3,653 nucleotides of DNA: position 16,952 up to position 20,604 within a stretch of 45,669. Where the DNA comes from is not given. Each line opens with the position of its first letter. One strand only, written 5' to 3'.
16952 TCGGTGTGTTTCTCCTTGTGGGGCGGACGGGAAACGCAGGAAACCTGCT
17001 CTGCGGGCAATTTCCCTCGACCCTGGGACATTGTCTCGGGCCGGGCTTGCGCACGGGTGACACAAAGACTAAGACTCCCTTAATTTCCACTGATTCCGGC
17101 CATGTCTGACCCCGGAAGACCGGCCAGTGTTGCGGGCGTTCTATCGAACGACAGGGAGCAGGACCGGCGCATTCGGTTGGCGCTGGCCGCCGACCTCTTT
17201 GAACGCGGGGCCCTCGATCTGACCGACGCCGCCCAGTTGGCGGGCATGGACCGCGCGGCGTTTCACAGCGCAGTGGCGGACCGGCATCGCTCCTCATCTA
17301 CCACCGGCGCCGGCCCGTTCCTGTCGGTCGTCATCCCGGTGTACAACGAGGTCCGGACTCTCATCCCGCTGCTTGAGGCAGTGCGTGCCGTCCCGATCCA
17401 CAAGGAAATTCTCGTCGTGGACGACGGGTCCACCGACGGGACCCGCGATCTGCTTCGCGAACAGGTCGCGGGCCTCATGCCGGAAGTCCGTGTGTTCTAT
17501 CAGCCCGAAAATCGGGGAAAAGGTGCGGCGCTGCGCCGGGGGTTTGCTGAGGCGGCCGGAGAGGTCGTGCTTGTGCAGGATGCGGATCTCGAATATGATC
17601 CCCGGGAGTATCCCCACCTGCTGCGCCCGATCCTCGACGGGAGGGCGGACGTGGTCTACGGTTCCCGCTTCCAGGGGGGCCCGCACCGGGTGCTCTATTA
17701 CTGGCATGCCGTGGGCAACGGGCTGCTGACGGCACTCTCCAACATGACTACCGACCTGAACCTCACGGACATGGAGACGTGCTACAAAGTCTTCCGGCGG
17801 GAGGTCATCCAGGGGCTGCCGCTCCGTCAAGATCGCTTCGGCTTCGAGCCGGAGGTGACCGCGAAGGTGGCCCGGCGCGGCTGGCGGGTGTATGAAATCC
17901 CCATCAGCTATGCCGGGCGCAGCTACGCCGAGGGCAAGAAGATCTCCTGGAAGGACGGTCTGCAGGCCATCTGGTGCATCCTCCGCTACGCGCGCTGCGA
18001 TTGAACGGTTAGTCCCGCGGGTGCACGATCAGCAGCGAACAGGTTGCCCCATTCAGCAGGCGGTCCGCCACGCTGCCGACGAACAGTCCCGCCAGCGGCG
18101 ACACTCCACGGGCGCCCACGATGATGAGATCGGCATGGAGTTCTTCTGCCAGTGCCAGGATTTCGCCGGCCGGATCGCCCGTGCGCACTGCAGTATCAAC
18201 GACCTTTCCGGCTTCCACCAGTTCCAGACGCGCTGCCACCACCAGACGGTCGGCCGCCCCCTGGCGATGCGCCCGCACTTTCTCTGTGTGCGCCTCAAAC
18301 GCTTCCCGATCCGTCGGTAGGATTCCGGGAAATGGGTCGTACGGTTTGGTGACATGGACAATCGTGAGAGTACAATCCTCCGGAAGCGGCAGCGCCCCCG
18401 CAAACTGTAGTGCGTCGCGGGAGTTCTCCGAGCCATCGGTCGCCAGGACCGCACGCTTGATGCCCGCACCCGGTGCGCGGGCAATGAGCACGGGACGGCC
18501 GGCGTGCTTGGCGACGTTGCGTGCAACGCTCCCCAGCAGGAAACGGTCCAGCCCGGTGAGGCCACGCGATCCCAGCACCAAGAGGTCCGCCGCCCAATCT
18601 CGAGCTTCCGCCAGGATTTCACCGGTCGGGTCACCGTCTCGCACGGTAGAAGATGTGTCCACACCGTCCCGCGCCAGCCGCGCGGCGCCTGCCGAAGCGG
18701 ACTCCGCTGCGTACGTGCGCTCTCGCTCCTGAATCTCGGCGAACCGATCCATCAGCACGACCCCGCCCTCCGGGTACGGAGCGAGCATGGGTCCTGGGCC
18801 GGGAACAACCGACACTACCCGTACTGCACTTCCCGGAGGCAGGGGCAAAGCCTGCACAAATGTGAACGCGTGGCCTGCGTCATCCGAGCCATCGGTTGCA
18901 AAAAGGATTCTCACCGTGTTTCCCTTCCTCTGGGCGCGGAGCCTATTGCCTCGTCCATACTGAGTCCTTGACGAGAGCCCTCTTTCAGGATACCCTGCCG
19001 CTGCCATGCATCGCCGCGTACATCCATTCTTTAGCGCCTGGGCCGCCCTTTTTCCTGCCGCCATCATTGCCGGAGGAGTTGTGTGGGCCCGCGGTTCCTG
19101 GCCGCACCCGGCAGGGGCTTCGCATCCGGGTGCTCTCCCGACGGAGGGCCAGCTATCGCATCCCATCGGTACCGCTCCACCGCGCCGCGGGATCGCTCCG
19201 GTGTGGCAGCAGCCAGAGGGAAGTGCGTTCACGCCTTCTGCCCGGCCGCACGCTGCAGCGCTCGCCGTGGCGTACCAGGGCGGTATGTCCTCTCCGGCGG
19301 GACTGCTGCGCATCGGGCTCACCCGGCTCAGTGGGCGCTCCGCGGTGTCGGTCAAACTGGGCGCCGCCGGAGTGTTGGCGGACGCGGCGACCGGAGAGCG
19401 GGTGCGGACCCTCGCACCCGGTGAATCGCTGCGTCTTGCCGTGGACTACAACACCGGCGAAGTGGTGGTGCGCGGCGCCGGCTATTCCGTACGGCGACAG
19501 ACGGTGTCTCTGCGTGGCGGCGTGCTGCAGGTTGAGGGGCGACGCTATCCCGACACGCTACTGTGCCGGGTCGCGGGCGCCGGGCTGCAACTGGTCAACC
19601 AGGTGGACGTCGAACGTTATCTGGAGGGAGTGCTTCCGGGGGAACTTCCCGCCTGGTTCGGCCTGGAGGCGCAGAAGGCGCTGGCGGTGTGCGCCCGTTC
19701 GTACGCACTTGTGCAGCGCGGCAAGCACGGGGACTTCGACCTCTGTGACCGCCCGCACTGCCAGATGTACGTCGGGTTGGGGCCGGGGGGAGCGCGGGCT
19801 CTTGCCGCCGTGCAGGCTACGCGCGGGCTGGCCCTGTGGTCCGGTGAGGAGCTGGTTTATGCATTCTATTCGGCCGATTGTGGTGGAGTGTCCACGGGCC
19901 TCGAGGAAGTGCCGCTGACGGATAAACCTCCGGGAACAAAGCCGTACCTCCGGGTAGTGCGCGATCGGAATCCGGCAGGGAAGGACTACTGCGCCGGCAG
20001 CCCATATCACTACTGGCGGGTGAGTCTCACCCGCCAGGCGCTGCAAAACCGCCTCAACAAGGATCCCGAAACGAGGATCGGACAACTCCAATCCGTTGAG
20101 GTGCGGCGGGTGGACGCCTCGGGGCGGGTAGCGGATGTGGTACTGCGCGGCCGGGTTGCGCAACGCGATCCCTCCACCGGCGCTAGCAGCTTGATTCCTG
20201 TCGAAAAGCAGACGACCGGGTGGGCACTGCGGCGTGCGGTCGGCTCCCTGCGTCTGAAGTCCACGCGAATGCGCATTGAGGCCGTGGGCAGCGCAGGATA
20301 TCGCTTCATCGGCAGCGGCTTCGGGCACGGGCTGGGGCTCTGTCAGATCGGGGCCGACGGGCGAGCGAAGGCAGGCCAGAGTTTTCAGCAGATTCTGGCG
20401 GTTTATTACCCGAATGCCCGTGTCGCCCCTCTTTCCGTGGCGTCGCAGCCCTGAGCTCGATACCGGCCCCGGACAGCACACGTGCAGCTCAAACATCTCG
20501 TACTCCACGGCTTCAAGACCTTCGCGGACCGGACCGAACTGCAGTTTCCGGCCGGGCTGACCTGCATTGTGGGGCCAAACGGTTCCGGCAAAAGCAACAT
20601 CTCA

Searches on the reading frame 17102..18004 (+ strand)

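Call 23: search_protein_families(library=pfam, proteins=[window:17102-18004:+], max_evalue=0.001)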
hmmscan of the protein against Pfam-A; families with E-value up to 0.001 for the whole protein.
window:17102-18004:+ (300 aa): 4 families
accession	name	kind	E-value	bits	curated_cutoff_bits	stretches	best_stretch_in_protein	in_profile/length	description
PF00535.33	Glycos_transf_2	-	1.3e-36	126.5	23.3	1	75-237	1-165/168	Glycosyl transferase family 2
PF03683.19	UPF0175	-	3e-08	33.7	27.9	1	18-62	14-58/75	Uncharacterised protein family (UPF0175)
PF13641.12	Glyco_tranf_2_3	-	1.1e-07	32.5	27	1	74-264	3-202/230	Glycosyltransferase like family 2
PF13704.12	Glyco_tranf_2_4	-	0.00093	20.1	27.5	0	101-148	20-65/98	Glycosyl transferase family 2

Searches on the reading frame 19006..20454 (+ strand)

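Call 23: search_protein_families(library=pfam, proteins=[window:19006-20454:+], max_evalue=0.001)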
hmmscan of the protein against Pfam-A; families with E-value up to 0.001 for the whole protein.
window:19006-20454:+ (482 aa): 1 family
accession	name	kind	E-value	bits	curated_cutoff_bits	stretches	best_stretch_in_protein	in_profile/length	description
PF08486.15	SpoIID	-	3.1e-20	73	23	1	192-277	3-95/97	Stage II sporulation protein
